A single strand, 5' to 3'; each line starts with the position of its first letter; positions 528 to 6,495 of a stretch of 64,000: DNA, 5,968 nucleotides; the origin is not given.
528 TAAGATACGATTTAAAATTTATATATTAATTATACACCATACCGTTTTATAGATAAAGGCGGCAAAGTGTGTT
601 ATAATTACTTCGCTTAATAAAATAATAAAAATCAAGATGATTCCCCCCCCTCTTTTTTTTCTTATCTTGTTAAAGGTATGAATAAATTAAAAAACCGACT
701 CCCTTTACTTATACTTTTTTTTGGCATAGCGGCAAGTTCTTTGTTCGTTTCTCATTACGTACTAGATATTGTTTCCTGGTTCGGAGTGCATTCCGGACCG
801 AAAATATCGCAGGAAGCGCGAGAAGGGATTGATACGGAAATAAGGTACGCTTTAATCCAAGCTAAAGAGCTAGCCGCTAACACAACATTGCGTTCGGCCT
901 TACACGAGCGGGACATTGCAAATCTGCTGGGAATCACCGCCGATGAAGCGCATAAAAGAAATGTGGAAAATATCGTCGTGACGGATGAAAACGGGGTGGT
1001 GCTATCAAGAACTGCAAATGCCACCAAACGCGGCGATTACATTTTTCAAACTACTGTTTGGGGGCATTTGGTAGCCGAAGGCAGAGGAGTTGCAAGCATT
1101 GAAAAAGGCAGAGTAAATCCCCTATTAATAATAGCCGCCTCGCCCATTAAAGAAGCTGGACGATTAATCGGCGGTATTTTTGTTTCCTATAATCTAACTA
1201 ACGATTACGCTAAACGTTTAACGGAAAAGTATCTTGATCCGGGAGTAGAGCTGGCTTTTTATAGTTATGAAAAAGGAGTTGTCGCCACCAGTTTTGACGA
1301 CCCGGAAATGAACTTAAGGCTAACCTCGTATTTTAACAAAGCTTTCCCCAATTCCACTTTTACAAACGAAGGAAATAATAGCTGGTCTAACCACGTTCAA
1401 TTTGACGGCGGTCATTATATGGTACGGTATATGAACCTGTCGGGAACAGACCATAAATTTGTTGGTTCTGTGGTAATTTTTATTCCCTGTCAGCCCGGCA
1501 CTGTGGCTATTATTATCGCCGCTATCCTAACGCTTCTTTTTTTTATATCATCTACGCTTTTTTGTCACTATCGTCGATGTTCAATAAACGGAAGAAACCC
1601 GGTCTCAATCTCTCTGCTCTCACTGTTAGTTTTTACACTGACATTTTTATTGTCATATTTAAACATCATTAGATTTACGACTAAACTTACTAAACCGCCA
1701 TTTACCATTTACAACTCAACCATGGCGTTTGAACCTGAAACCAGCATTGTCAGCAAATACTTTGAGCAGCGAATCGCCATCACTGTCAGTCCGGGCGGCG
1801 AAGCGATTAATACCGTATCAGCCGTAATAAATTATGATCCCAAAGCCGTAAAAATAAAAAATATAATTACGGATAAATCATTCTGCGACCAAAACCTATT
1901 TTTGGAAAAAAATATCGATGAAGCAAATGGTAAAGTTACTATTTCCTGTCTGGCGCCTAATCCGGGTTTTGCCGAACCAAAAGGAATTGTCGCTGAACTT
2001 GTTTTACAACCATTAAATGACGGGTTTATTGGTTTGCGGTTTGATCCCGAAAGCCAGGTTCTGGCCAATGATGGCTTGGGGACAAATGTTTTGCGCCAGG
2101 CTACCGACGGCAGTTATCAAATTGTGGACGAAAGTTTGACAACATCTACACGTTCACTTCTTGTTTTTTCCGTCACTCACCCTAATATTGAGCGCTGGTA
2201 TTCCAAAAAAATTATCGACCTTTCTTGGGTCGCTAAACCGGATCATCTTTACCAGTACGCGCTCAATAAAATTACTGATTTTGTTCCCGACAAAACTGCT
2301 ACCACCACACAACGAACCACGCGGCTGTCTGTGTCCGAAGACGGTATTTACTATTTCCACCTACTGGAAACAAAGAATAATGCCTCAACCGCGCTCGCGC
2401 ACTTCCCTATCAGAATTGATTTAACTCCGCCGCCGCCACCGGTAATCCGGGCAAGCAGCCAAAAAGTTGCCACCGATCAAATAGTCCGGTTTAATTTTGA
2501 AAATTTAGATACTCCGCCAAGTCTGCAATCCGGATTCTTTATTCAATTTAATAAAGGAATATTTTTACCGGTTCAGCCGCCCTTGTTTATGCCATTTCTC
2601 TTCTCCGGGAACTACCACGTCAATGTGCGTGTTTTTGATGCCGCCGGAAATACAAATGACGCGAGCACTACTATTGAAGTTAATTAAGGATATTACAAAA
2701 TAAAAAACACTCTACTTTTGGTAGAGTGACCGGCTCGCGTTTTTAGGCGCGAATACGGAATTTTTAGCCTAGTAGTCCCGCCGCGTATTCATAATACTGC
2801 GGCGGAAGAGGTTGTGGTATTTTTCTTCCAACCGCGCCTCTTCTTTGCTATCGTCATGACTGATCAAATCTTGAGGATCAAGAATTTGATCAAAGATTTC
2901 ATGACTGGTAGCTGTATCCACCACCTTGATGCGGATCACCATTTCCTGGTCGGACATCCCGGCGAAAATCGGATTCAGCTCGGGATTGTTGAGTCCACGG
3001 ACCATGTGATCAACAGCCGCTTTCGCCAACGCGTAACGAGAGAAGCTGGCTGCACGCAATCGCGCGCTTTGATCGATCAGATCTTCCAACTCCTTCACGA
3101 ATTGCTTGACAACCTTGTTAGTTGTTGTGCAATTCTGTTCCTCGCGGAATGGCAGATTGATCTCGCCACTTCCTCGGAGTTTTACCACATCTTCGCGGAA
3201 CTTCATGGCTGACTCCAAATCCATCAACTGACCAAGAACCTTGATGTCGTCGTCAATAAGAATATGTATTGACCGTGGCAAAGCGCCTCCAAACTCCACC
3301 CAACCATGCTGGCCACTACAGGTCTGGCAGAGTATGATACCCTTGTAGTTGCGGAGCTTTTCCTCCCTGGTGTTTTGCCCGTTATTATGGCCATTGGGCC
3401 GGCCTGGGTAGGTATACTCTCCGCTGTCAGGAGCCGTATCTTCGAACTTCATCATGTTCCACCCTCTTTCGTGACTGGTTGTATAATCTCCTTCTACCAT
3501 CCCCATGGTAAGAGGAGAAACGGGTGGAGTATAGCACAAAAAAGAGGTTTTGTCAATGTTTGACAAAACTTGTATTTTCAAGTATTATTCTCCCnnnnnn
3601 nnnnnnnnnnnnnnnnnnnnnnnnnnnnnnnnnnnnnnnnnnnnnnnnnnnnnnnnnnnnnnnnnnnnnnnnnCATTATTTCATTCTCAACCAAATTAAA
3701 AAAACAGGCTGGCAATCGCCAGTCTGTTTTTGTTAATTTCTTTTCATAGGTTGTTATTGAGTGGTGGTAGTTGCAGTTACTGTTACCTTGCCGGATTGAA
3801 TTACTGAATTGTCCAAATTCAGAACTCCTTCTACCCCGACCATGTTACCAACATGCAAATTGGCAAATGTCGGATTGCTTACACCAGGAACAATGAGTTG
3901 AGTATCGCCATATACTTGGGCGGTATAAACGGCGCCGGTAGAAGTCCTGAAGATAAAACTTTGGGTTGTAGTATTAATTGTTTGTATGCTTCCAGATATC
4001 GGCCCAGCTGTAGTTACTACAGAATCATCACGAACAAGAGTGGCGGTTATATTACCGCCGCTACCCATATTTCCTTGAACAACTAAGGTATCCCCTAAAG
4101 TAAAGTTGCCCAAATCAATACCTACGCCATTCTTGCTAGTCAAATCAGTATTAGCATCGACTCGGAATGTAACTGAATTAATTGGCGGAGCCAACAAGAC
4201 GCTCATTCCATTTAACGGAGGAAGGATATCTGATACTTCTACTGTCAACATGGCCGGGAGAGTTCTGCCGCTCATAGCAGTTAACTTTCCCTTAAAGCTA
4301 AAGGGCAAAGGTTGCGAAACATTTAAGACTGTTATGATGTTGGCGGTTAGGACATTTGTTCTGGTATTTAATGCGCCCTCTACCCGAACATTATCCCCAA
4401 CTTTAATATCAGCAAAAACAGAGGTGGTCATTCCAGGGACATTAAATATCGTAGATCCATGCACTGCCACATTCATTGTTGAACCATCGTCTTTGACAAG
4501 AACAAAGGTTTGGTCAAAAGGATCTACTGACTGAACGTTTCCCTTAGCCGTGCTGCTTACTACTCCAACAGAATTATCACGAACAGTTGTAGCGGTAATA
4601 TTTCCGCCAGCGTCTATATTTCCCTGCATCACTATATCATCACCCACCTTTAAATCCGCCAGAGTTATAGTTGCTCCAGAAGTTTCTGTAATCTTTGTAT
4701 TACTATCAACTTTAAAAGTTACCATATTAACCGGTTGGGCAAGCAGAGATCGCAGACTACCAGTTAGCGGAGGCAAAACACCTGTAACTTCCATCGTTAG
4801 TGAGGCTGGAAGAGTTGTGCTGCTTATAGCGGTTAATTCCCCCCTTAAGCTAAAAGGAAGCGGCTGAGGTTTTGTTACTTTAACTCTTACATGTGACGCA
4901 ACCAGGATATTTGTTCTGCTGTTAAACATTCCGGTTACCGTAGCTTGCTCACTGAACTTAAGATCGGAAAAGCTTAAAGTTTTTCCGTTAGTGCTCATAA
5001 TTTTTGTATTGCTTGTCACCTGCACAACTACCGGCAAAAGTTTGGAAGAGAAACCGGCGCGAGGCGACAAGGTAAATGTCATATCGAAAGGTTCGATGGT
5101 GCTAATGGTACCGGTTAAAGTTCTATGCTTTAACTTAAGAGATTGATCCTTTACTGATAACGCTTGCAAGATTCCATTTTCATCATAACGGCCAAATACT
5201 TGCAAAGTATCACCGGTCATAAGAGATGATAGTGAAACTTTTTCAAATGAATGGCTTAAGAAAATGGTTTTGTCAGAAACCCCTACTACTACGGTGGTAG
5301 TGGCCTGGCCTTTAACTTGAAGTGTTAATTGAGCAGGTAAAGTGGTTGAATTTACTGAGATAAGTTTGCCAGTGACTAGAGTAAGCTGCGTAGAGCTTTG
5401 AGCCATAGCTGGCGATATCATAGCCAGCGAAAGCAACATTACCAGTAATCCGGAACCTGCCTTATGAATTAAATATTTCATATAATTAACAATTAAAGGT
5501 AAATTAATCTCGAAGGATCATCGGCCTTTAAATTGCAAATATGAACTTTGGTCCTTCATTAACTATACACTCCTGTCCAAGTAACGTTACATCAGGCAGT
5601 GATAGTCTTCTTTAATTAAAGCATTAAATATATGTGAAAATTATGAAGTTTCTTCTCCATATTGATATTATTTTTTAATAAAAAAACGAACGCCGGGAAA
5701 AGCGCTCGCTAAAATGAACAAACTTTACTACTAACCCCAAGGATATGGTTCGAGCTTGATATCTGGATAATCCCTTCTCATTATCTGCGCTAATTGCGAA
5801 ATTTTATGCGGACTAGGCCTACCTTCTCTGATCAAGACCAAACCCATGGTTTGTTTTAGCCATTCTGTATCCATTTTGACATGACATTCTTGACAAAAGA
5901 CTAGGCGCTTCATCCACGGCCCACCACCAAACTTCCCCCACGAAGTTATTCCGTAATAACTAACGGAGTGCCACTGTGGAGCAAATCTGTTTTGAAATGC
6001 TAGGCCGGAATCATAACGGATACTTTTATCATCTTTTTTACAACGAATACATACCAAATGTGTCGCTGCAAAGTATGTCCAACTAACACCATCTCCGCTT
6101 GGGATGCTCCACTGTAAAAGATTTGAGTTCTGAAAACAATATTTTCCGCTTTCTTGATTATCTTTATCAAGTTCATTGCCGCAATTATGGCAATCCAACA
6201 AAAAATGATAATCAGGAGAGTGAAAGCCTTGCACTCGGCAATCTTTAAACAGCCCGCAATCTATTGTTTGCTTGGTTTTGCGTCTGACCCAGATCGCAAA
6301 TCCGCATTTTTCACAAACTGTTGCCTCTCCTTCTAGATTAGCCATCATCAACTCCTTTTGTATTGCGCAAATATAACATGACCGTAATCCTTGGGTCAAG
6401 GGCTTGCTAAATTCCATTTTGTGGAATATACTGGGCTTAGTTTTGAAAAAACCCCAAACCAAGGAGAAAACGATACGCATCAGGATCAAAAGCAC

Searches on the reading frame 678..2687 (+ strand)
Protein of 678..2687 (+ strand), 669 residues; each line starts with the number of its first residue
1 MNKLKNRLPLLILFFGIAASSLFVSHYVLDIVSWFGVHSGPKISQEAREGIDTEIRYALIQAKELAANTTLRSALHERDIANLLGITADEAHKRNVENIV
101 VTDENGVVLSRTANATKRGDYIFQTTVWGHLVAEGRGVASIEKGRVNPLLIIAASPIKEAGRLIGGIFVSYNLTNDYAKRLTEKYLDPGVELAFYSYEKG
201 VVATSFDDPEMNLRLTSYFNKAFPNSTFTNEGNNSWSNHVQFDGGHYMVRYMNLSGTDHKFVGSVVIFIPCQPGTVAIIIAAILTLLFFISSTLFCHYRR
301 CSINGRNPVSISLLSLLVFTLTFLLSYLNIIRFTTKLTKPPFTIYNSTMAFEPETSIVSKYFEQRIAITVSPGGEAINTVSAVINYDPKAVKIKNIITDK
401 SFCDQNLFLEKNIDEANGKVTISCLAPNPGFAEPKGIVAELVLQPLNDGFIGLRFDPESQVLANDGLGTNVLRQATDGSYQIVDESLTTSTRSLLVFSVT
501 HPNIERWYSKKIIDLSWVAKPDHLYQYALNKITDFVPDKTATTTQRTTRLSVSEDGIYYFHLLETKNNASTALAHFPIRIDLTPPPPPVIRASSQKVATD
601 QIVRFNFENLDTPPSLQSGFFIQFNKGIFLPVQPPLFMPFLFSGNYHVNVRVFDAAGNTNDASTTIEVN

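Call 12: search_protein_families(library=pfam, proteins=[window:678-2687:+], max_evalue=0.01)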
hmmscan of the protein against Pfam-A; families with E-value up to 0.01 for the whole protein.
window:678-2687:+ (669 aa): 6 families
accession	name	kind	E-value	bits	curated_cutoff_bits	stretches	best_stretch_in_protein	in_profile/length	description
PF14827.12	dCache_3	-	5.6e-08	33.1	25.7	1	47-270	15-234/239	Double sensory domain of two-component sensor kinase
PF17203.10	sCache_3_2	-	9.5e-05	22.9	28.4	1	58-169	14-124/140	Single cache domain 3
PF00963.24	Cohesin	-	0.00078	20.1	24.1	1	368-449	20-105/139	Cohesin domain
PF17202.10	sCache_3_3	-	0.0051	17.6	28.8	0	185-270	17-96/107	Single cache domain 3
PF02743.24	dCache_1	-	0.0073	16.3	45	0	48-174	19-153/240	Cache domain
PF12245.14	Big_3_2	-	0.0079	16.8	23.3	0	627-662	75-113/122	Bacterial Ig-like domain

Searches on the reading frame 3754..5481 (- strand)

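Call 12: search_protein_families(library=pfam, proteins=[window:3754-5481:-], max_evalue=0.01)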
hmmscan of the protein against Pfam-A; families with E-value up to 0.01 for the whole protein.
window:3754-5481:- (575 aa): 2 families
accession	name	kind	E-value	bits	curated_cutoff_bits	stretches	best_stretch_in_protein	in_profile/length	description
PF18914.6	DUF5666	-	2e-20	73.3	27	4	251-300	14-59/60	Domain of unknown function (DUF5666)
PF01336.31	tRNA_anti-codon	-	0.006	16.9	27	0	325-375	18-61/75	OB-fold nucleic acid binding domain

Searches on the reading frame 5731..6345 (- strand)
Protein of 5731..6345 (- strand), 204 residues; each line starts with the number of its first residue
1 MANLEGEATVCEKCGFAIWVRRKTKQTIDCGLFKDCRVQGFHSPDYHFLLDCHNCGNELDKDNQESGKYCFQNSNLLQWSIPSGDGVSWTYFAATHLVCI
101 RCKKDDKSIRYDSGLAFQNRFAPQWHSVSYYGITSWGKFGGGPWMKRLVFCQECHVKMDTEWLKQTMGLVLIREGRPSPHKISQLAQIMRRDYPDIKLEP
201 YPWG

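Call 12: search_protein_families(library=pfam, proteins=[window:5731-6345:-], max_evalue=0.01)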
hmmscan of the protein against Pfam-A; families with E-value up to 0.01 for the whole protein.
window:5731-6345:- (204 aa): 2 families
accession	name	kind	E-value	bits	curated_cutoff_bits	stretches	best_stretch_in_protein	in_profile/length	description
PF12773.13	DZR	-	0.0021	18.6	27.3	0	52-105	1-33/45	Double zinc ribbon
PF13240.11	Zn_Ribbon_1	-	0.0032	17.7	25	0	52-63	2-13/23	zinc-ribbon domain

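Call 13: find_encoding_contigs(protein=window:5731-6345:-, flank=3000, max_places=6)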
Protein window:5731-6345:- (204 aa): 1 contig read that carries it; 1 place shown.
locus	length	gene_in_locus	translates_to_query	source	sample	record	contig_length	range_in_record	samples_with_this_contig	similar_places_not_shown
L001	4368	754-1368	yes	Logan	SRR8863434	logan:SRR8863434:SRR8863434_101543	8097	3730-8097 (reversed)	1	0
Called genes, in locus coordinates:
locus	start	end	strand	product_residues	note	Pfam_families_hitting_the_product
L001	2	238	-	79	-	?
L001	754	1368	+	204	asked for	-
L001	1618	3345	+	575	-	PF18914:DUF5666 (faint)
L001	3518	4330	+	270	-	-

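Call 14: find_related_loci(query=window:5731-6345:-, collection=genome_contigs, flank=4000)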
Query window:5731-6345:- (204 aa) in genome_contigs; peptide patterns used: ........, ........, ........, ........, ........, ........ (x = any residue, [..] = any of these).
96 stretches matched a pattern, but none encodes a relative of the query by tblastn (E <= 1e-3).

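Call 16: find_homologous_proteins(query=window:5731-6345:-)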
Query window:5731-6345:- (204 aa): 6 proteins with E <= 0.001 among 21 candidates.
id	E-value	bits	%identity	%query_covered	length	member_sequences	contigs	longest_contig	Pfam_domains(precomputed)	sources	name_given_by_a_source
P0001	1.8e-145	500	100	100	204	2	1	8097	-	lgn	-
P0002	2.8e-113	395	77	100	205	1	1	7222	-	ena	-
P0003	4.8e-73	263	58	100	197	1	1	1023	-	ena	-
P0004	6.4e-69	250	54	100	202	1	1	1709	-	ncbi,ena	-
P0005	1.0e-67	246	56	100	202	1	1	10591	-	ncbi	-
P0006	2.5e-62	228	51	100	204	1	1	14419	-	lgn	-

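Call 17: find_encoding_contigs(protein=P0002, flank=4000, max_places=3)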
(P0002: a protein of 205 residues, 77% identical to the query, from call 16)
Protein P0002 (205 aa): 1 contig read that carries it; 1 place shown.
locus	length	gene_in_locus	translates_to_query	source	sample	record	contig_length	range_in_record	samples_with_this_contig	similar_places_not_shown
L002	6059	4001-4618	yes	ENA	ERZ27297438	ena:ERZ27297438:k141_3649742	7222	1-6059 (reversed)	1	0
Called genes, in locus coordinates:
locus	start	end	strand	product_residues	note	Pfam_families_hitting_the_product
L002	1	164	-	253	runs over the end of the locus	PF02463:SMC_N (weak), PF00005:ABC_tran, PF13304:AAA_21 (weak)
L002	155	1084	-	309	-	PF01297:ZnuA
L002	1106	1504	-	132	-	PF01475:FUR, PF01022:HTH_5 (faint), PF08461:WHD_RNase_R (weak)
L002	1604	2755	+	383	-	PF07907:YibE_F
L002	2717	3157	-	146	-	PF09997:DUF2238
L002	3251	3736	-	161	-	-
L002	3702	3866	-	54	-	-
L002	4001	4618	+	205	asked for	-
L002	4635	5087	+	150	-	-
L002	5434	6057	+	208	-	?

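Call 18: find_encoding_contigs(protein=P0005, flank=4000, max_places=3)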
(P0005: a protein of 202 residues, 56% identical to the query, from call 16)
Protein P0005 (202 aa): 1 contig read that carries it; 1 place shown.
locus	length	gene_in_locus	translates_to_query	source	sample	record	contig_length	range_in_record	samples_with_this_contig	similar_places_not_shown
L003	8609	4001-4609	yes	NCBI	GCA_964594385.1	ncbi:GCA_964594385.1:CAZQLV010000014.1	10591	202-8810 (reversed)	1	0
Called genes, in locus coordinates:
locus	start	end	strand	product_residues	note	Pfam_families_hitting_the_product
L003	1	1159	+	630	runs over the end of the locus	PF18914:DUF5666 (weak)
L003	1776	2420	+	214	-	-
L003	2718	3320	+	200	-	-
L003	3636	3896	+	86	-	-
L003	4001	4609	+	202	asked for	-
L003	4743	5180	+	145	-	-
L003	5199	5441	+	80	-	-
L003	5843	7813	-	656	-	PF00496:SBP_bac_5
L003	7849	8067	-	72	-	PF03840:SecG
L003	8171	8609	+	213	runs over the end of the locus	?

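Call 19: find_encoding_contigs(protein=P0006, flank=4000, max_places=3)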
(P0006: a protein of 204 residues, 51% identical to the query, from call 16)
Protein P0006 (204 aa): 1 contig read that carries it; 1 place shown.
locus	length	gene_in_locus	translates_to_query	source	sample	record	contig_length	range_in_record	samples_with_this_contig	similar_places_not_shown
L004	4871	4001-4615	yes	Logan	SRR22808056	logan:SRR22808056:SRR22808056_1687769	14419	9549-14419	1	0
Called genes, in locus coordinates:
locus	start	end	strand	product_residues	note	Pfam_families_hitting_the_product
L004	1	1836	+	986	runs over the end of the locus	PF01326:PPDK_N, PF00391:PEP-utilizers, PF02896:PEP-utilizers_C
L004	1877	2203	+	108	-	-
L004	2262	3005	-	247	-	PF02535:Zip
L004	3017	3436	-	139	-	PF09997:DUF2238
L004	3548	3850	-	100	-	-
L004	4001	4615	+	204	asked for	-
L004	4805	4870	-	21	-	?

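Call 20: find_encoding_contigs(protein=P0004, flank=4000, max_places=3)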
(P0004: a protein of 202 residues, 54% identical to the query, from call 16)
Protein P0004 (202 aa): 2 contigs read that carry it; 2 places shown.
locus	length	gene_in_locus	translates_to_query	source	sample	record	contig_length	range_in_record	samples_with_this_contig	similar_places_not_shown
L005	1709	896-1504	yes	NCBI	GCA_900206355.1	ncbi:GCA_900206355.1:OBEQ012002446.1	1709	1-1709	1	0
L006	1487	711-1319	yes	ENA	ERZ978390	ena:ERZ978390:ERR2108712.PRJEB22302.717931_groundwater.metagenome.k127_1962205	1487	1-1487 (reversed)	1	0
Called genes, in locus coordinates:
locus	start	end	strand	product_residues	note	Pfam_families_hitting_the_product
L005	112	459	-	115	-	-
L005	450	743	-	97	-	-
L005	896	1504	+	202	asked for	-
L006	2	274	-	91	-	?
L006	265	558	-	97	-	-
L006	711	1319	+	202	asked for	-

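Call 52: search_protein_families(library=padloc, proteins=[window:5731-6345:-], max_evalue=0.01)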
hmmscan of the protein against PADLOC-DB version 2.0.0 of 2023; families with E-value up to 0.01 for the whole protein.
window:5731-6345:- (204 aa): 0 families
